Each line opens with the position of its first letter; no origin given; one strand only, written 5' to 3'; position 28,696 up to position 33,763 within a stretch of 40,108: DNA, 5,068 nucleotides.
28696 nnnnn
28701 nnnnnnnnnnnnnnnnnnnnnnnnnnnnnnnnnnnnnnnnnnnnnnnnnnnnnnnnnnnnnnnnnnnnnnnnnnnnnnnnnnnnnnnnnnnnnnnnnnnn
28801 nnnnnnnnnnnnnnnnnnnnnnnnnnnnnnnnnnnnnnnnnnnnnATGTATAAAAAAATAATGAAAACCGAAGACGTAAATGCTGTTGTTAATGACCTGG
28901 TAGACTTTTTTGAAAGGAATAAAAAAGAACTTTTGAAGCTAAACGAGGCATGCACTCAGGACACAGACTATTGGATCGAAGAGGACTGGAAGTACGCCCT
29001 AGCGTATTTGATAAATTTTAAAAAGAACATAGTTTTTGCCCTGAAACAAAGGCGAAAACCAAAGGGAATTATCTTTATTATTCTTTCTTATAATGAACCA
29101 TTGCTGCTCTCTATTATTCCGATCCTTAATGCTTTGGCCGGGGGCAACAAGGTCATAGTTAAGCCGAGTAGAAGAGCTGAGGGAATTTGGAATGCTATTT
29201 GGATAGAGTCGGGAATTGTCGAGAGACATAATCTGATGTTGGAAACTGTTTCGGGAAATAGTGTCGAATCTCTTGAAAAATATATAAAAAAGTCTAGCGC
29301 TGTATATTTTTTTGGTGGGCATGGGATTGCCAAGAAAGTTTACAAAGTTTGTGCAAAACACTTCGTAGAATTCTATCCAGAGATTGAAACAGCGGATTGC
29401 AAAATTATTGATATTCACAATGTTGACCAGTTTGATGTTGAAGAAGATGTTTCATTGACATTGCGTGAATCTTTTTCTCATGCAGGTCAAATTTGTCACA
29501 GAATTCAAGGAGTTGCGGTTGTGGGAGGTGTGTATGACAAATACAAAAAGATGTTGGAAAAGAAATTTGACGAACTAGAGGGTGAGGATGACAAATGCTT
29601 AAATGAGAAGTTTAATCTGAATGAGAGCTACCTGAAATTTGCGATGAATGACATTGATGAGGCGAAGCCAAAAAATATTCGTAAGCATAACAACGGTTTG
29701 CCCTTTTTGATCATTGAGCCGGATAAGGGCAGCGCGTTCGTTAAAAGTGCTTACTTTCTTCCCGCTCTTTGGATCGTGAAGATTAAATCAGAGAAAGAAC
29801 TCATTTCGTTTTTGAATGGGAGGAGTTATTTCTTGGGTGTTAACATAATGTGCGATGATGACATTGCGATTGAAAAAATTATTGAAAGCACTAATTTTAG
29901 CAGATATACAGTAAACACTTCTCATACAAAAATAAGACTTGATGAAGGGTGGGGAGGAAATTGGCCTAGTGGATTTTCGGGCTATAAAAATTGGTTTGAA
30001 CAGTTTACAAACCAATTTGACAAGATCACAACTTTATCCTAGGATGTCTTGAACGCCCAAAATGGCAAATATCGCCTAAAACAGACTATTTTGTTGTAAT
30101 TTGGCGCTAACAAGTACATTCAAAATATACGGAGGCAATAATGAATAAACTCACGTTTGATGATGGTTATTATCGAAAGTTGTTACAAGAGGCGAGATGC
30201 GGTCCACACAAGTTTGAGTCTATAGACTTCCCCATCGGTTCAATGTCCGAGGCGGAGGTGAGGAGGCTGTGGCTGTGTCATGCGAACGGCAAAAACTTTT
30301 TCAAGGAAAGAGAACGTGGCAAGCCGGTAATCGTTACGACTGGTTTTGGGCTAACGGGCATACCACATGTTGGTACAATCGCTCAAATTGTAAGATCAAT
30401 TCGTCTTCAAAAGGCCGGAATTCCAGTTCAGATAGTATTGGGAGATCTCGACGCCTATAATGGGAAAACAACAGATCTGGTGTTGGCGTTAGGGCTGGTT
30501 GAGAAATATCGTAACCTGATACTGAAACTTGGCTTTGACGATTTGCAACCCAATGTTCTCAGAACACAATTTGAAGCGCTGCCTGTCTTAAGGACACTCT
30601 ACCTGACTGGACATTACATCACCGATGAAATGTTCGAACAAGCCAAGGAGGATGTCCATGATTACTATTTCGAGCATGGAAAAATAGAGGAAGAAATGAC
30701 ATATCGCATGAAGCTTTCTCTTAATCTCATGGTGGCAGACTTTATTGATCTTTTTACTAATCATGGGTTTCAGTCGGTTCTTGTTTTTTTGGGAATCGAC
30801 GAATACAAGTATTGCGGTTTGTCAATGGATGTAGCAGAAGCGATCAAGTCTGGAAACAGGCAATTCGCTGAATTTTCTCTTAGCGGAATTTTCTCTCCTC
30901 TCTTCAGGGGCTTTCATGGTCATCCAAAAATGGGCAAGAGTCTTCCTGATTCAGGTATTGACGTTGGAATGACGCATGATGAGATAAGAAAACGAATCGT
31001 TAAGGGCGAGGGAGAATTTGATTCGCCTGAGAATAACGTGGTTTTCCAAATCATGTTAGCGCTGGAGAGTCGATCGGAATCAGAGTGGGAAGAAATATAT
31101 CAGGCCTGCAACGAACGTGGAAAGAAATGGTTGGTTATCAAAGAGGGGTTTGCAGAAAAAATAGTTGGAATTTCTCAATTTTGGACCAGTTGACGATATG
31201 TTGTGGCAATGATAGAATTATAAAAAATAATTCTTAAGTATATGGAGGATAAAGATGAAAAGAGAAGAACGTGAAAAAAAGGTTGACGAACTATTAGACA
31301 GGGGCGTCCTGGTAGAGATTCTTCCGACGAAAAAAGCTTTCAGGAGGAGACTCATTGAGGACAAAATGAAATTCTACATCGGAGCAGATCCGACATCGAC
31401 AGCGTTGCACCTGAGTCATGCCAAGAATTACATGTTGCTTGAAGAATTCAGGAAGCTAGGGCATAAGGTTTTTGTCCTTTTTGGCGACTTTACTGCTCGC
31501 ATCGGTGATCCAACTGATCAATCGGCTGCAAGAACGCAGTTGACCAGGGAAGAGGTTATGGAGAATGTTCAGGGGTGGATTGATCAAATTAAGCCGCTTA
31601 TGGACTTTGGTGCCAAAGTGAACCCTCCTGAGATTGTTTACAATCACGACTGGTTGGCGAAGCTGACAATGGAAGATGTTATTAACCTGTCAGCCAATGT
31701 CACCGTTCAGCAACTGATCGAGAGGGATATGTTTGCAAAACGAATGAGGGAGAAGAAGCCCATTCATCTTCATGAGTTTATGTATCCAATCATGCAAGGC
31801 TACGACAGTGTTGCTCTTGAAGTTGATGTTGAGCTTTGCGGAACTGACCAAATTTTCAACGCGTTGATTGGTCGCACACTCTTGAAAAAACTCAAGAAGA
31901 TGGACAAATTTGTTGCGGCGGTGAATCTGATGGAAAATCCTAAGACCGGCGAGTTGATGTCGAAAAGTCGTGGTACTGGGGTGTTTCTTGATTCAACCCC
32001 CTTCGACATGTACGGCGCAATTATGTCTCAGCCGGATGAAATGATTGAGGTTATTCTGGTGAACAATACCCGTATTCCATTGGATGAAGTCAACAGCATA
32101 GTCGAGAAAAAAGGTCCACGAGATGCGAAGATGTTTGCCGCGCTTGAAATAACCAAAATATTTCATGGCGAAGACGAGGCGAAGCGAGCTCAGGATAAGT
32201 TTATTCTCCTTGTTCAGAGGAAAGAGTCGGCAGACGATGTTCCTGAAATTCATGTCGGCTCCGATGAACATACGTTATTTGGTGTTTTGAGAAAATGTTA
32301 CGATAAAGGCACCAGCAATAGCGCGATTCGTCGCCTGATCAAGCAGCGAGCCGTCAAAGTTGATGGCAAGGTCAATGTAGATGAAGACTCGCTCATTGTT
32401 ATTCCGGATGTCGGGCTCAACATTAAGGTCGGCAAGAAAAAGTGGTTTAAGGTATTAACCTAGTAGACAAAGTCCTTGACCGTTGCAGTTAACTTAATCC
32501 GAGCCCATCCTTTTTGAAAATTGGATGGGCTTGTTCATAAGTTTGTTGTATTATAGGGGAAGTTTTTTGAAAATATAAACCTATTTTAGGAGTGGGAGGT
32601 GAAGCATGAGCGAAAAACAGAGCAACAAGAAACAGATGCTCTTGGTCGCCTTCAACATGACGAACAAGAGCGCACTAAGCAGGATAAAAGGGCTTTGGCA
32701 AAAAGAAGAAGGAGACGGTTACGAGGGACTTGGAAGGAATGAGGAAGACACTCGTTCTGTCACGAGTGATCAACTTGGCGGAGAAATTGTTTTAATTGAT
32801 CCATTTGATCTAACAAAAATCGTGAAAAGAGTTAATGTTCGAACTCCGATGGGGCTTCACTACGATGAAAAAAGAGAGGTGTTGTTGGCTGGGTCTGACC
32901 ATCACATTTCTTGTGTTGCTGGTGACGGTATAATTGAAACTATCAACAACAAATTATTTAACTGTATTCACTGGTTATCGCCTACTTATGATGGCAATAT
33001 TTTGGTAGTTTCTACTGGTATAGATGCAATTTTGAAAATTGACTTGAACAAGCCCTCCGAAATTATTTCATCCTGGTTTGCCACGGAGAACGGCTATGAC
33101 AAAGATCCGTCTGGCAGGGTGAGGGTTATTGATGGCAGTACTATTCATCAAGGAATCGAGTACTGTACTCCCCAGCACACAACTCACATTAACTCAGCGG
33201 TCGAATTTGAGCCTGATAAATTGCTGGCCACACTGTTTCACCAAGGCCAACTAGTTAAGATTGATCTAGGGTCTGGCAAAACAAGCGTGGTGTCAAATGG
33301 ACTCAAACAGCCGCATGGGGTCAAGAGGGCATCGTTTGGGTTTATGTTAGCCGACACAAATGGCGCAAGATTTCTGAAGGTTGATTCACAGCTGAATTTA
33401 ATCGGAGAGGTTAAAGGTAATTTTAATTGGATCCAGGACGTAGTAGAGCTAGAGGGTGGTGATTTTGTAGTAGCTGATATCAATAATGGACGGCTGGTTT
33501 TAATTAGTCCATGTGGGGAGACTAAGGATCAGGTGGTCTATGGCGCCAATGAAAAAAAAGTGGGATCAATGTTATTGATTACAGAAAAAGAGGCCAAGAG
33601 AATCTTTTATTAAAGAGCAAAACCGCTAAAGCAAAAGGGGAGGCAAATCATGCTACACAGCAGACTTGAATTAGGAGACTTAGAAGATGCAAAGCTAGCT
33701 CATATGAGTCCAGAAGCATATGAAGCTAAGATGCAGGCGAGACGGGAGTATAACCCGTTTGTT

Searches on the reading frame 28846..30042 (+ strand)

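Call 10: search_protein_families(library=pfam, proteins=[window:28846-30042:+])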
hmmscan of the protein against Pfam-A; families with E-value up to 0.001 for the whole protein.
window:28846-30042:+ (398 aa): 1 family
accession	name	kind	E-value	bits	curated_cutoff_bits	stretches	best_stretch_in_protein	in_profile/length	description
PF00171.27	Aldedh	-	2.8e-28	99.1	23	1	68-383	122-448/461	Aldehyde dehydrogenase family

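Call 81: search_protein_families(library=ncbifam, proteins=[window:28846-30042:+], max_evalue=0.00001)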
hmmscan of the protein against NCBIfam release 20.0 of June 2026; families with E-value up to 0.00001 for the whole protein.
window:28846-30042:+ (398 aa): 23 families
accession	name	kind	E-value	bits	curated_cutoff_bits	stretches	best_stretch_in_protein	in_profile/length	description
NF040869.1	G3PDH_Arch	equivalog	1.6e-15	56.8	780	1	69-351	155-445/502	NADP-dependent glyceraldehyde-3-phosphate dehydrogenase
NF006916.0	PRK09407.1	equivalog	3.1e-15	55.8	521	1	66-244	150-324/526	succinic semialdehyde dehydrogenase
NF052305.1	DioxValDhHalo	equivalog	8.8e-14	51.3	750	1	66-382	135-464/483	2,5-dioxovalerate dehydrogenase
TIGR01804.1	BADH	equivalog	3e-13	49.1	668.6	1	66-242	127-301/467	betaine-aldehyde dehydrogenase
TIGR03216.1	OH_muco_semi_DH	equivalog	3.8e-13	48.9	693.25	1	69-245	136-311/481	2-hydroxymuconic semialdehyde dehydrogenase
NF040648.1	lactal_redase_Meth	equivalog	1.3e-11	44.2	650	1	56-376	116-441/463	lactaldehyde dehydrogenase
NF047626.1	SulfactDhSafD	equivalog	7.5e-11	41.7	700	1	71-357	124-414/454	sulfoacetaldehyde dehydrogenase SafD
NF042993.1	AlphKGSA_gudD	equivalog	2.5e-10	39.7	770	1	68-245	136-311/481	alpha-ketoglutaric semialdehyde dehydrogenase GucD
TIGR03250.1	PhnAcAld_DH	equivalog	3.6e-10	39.1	635.65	1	68-395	135-466/472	phosphonoacetaldehyde dehydrogenase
TIGR01238.1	D1pyr5carbox3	equivalog_domain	8.4e-10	37.8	485.2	1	11-245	98-334/500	L-glutamate gamma-semialdehyde dehydrogenase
NF008869.0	PRK11904.1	equivalog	2.6e-09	35.5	747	1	68-250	681-864/1042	bifunctional proline dehydrogenase/L-glutamate gamma-semialdehyde dehydrogenase PutA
NF045701.1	BenzalDHMdlD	equivalog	1.4e-08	33.8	550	1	70-232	107-264/436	NAD(P)-dependent benzaldehyde dehydrogenase MdlD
NF010000.0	PRK13473.1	subfamily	1.9e-08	33.4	615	1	69-377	135-452/475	aminobutyraldehyde dehydrogenase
NF009725.0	PRK13252.1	equivalog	3.5e-08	32.3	593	1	68-245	138-312/488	betaine-aldehyde dehydrogenase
NF007352.0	PRK09847.1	equivalog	8.7e-08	31.1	850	0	69-240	154-325/495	aldehyde dehydrogenase PuuC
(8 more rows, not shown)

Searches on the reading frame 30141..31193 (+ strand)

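Call 10: search_protein_families(library=pfam, proteins=[window:30141-31193:+])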
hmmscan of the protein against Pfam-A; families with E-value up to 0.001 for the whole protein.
window:30141-31193:+ (350 aa): 1 family
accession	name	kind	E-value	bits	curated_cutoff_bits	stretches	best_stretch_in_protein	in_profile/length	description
PF00579.31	tRNA-synt_1b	-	1.2e-11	45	21.1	1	60-288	3-223/292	tRNA synthetases class I (W and Y)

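Call 81: search_protein_families(library=ncbifam, proteins=[window:30141-31193:+], max_evalue=0.00001)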
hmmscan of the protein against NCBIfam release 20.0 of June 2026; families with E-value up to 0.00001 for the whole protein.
window:30141-31193:+ (350 aa): 4 families
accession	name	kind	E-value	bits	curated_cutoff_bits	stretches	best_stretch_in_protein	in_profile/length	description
NF008925.0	PRK12285.1-2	equivalog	1.9e-11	43.5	451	1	25-325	25-323/365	tryptophan--tRNA ligase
TIGR00233.1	trpS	equivalog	1.1e-09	38.1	176.75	1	62-342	2-282/328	tryptophan--tRNA ligase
NF006330.0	PRK08560.1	equivalog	1.2e-09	37.6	220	0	60-136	30-106/342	tyrosine--tRNA ligase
NF008927.0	PRK12285.1-4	equivalog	6.8e-08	31.9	478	1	41-323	52-330/385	tryptophan--tRNA ligase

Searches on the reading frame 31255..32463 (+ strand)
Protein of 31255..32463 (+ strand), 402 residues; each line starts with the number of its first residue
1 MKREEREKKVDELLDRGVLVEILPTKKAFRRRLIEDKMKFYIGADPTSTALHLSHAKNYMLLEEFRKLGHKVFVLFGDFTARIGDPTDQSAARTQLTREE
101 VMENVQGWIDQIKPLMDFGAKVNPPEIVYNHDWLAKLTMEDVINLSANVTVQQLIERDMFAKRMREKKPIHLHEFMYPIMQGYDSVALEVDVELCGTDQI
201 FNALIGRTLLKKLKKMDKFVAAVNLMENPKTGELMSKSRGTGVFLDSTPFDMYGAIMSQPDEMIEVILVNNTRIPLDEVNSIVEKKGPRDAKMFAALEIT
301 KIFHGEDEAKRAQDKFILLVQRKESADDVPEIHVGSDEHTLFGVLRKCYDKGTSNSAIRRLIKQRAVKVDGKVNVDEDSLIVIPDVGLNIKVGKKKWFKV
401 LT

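Call 10: search_protein_families(library=pfam, proteins=[window:31255-32463:+])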
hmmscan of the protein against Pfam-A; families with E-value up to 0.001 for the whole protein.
window:31255-32463:+ (402 aa): 1 family
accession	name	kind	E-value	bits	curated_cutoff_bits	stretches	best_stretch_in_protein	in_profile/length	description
PF00579.31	tRNA-synt_1b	-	1.1e-57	196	21.1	1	36-319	4-290/292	tRNA synthetases class I (W and Y)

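Call 22: find_encoding_contigs(protein=window:31255-32463:+, flank=10000, max_places=6)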
Protein window:31255-32463:+ (402 aa): no gene with exactly this product is on record in the collection.

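Call 81: search_protein_families(library=ncbifam, proteins=[window:31255-32463:+], max_evalue=0.00001)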
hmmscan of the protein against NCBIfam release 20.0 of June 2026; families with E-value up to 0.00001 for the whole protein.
window:31255-32463:+ (402 aa): 2 families
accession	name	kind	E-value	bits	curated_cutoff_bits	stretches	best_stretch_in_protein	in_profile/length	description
TIGR00234.1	tyrS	equivalog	9.8e-89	298.2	113.8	1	11-400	7-403/406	tyrosine--tRNA ligase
NF006330.0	PRK08560.1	equivalog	9.5e-16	57.7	220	1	19-249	14-238/342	tyrosine--tRNA ligase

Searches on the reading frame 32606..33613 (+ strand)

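Call 10: search_protein_families(library=pfam, proteins=[window:32606-33613:+])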
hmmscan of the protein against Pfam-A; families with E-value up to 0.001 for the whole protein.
window:32606-33613:+ (335 aa): 0 families

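Call 16: search_protein_families(library=pfam, proteins=[window:32606-33613:+], max_evalue=0.1)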
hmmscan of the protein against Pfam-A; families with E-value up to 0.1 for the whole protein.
window:32606-33613:+ (335 aa): 1 family
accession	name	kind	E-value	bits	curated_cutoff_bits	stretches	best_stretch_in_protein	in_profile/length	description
PF06376.17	AGP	-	0.048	13.9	25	1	172-186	8-22/36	Arabinogalactan peptide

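Call 81: search_protein_families(library=ncbifam, proteins=[window:32606-33613:+], max_evalue=0.00001)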
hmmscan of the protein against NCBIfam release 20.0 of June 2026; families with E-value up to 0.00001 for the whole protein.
window:32606-33613:+ (335 aa): 0 families
